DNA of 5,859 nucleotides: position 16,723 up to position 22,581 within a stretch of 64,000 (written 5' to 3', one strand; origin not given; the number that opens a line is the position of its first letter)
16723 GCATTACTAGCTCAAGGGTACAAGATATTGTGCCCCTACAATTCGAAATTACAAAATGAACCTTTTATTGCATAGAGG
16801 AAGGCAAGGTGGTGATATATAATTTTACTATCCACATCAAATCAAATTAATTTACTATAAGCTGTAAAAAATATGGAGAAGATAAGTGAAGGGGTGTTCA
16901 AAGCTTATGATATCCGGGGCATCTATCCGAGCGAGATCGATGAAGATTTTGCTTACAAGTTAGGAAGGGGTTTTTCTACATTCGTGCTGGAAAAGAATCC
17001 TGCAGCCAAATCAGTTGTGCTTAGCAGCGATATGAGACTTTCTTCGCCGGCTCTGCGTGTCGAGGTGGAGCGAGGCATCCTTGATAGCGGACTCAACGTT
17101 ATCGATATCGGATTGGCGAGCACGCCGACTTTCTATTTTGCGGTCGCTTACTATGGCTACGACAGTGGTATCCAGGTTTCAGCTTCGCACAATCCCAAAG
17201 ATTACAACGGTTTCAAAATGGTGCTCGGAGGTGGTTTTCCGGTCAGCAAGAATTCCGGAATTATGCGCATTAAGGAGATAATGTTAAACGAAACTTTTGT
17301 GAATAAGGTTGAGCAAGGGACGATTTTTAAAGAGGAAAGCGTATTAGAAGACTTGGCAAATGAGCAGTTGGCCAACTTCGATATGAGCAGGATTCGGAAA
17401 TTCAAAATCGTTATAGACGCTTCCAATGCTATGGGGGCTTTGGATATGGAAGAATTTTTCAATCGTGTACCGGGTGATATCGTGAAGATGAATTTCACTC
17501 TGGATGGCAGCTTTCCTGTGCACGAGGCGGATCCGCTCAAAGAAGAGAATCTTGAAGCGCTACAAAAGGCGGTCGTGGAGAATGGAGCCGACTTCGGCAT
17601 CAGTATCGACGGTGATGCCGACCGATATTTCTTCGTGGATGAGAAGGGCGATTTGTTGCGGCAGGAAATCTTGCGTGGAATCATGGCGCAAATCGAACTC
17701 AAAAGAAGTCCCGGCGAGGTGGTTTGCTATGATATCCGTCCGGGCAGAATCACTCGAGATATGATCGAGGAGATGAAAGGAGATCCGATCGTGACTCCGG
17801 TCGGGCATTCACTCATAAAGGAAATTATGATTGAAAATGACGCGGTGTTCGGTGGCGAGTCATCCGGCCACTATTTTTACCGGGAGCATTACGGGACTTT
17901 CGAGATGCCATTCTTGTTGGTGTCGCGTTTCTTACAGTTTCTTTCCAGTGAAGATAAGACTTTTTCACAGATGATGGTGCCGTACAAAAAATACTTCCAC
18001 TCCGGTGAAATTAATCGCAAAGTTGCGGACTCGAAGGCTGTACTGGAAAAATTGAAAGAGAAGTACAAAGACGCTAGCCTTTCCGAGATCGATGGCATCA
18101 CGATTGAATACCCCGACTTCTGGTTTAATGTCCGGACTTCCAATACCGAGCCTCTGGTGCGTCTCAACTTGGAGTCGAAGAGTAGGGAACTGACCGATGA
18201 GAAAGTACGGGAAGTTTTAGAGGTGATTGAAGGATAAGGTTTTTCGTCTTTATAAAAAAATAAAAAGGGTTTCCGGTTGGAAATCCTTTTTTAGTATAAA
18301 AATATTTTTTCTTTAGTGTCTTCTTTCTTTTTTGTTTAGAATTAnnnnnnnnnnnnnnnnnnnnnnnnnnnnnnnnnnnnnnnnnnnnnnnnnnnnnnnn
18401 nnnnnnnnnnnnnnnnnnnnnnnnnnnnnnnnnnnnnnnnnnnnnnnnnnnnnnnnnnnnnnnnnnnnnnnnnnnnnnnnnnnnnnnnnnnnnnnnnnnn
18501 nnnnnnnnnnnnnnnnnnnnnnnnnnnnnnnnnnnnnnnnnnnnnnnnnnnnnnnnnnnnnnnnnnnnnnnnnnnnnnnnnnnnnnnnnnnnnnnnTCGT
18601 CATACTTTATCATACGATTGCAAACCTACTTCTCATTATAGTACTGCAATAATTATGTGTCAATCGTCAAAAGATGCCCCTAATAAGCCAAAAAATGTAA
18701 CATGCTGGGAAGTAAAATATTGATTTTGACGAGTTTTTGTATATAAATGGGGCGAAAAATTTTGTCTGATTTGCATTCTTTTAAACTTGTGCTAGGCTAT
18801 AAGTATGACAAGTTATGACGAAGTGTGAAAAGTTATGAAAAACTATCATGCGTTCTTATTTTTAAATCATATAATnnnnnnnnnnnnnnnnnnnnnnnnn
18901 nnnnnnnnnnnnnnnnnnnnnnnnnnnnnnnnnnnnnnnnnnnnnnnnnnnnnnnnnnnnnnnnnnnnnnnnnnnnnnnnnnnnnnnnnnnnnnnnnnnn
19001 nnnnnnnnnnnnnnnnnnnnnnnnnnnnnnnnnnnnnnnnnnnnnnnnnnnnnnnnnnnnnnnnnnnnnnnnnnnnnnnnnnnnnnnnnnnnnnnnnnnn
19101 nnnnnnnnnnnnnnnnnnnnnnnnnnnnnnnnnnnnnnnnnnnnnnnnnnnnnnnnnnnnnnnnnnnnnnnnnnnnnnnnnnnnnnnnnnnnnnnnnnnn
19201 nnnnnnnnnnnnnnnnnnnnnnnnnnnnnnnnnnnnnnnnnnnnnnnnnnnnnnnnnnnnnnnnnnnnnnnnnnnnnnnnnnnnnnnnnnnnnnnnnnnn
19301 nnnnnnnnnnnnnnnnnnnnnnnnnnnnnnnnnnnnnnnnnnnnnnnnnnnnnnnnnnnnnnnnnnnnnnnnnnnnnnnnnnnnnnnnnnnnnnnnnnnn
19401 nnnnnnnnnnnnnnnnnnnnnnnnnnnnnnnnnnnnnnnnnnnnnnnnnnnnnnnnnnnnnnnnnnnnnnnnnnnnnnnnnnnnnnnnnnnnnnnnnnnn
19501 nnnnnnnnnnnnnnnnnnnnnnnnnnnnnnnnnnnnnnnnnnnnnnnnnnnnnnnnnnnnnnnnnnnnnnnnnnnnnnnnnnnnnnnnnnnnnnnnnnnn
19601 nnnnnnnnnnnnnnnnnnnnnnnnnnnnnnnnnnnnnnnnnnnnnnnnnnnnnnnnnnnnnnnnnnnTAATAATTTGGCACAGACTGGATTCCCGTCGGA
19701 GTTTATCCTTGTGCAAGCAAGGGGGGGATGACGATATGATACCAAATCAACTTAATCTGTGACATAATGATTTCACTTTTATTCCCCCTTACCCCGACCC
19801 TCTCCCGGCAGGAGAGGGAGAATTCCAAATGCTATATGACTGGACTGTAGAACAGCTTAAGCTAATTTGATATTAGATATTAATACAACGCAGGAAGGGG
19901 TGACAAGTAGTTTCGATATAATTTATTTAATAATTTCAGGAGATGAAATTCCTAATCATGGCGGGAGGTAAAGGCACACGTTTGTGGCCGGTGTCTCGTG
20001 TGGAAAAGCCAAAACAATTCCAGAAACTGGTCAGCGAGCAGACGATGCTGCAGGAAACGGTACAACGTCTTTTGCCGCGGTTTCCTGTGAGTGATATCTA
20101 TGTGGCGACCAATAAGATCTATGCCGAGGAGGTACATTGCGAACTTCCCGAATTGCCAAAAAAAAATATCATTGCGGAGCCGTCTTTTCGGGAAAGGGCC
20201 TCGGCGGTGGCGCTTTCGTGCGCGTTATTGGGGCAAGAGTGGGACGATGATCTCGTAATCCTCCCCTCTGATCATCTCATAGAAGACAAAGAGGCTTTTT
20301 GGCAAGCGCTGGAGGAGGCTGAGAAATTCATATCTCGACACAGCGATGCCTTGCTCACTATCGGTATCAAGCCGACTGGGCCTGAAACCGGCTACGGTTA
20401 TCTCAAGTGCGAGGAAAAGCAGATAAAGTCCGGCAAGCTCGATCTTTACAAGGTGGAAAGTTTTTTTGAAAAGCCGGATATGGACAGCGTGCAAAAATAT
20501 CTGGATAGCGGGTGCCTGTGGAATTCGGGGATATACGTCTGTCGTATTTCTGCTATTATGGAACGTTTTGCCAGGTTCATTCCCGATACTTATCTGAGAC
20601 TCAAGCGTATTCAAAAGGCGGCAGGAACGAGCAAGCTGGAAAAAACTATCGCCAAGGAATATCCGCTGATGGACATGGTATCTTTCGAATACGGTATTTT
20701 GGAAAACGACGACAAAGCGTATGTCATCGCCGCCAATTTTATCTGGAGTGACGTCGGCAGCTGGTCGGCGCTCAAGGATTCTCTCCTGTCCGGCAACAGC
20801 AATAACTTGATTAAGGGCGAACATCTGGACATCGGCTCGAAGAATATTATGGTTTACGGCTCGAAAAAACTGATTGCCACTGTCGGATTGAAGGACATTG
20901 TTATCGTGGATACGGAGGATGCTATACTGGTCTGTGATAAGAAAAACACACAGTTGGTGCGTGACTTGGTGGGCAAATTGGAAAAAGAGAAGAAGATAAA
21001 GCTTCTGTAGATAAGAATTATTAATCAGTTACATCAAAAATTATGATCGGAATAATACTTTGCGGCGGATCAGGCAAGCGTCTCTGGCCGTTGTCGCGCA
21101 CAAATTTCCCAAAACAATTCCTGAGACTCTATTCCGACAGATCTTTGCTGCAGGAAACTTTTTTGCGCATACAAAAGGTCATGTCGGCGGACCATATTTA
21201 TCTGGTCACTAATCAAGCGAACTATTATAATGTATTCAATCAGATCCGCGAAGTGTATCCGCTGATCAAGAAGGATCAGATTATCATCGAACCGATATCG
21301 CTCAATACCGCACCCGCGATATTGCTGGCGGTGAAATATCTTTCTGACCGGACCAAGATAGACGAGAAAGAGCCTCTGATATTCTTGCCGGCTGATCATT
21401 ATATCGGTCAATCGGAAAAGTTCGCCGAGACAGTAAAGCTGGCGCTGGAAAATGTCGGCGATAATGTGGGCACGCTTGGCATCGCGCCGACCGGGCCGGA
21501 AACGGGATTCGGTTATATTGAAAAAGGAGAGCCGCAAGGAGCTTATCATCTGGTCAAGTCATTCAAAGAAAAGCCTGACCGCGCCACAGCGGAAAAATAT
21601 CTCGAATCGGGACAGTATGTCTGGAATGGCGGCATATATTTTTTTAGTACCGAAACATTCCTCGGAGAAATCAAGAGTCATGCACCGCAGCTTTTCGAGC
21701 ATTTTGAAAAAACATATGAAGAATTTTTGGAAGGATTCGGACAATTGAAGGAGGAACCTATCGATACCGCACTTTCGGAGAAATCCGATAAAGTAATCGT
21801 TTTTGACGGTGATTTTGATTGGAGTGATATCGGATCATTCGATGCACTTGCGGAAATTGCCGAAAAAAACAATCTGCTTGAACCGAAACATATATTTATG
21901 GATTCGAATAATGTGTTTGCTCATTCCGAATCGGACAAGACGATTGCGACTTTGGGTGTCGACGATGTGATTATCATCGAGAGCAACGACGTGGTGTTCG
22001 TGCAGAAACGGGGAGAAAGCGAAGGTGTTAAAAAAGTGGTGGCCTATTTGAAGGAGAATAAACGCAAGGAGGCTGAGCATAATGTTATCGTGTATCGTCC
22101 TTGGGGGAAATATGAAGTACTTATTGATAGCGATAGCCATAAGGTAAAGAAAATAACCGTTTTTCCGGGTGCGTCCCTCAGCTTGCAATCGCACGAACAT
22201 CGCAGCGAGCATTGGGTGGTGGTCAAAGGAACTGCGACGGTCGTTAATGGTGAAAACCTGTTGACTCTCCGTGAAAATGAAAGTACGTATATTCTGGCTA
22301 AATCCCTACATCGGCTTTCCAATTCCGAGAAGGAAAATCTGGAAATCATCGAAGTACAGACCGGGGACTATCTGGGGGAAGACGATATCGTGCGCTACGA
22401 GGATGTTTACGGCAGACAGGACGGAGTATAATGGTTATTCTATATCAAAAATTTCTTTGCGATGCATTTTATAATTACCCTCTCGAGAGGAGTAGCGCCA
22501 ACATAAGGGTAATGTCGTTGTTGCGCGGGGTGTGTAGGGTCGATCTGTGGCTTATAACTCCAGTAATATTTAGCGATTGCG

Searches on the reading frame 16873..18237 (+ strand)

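Call 72: search_protein_families(library=pfam, proteins=[window:16873-18237:+], max_evalue=0.00001)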
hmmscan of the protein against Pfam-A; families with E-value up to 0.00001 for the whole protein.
window:16873-18237:+ (454 aa): 4 families
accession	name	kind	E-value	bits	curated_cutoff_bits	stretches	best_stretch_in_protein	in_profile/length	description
PF02878.22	PGM_PMM_I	-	1.1e-33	116.2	22.5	1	8-142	3-136/138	Phosphoglucomutase/phosphomannomutase, alpha/beta/alpha domain I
PF02879.22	PGM_PMM_II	-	6.2e-19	68.9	29.3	1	169-259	11-103/103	Phosphoglucomutase/phosphomannomutase, alpha/beta/alpha domain II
PF02880.22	PGM_PMM_III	-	7.4e-13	49.1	20.7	1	271-372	9-113/115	Phosphoglucomutase/phosphomannomutase, alpha/beta/alpha domain III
PF00408.26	PGM_PMM_IV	-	7.8e-10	39.1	23.1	1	379-449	1-66/68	Phosphoglucomutase/phosphomannomutase, C-terminal domain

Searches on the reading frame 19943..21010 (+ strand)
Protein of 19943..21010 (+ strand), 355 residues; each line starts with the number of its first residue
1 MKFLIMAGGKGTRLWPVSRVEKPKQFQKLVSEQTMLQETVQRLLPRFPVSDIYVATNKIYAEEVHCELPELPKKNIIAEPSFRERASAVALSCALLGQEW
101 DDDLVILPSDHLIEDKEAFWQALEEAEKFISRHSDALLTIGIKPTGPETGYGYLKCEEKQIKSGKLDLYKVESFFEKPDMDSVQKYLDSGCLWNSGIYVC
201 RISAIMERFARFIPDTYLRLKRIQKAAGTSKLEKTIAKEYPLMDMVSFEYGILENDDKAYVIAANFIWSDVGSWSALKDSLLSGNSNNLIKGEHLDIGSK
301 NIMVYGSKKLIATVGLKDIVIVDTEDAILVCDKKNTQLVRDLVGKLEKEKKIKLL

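Call 72: search_protein_families(library=pfam, proteins=[window:19943-21010:+], max_evalue=0.00001)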
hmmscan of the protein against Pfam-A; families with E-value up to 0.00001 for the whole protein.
window:19943-21010:+ (355 aa): 3 families
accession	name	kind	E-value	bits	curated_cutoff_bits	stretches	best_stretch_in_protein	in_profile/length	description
PF00483.29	NTP_transferase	-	4.5e-38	131.6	21.2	1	4-279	3-237/245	Nucleotidyl transferase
PF22640.1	ManC_GMP_beta-helix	-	5.4e-18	65.1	27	1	292-346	1-55/55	MannoseP isomerase/GMP-like beta-helix domain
PF12804.13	NTP_transf_3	-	2.6e-07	31.4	27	1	4-127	2-112/160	MobA-like NTP transferase domain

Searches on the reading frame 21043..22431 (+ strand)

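Call 72: search_protein_families(library=pfam, proteins=[window:21043-22431:+], max_evalue=0.00001)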
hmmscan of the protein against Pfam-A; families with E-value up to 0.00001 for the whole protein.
window:21043-22431:+ (462 aa): 4 families
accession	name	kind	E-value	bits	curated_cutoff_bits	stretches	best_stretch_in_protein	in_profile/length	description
PF00483.29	NTP_transferase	-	1.2e-44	153.2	21.2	1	3-275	2-241/245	Nucleotidyl transferase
PF01050.24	MannoseP_isomer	-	3.2e-44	150.2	23.6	1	340-454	2-116/116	Mannose-6-phosphate isomerase C-terminal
PF22640.1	ManC_GMP_beta-helix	-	1.3e-09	38.2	27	1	282-335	2-54/55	MannoseP isomerase/GMP-like beta-helix domain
PF07883.17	Cupin_2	-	8.1e-08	32.3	27.2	1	372-438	4-69/70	Cupin domain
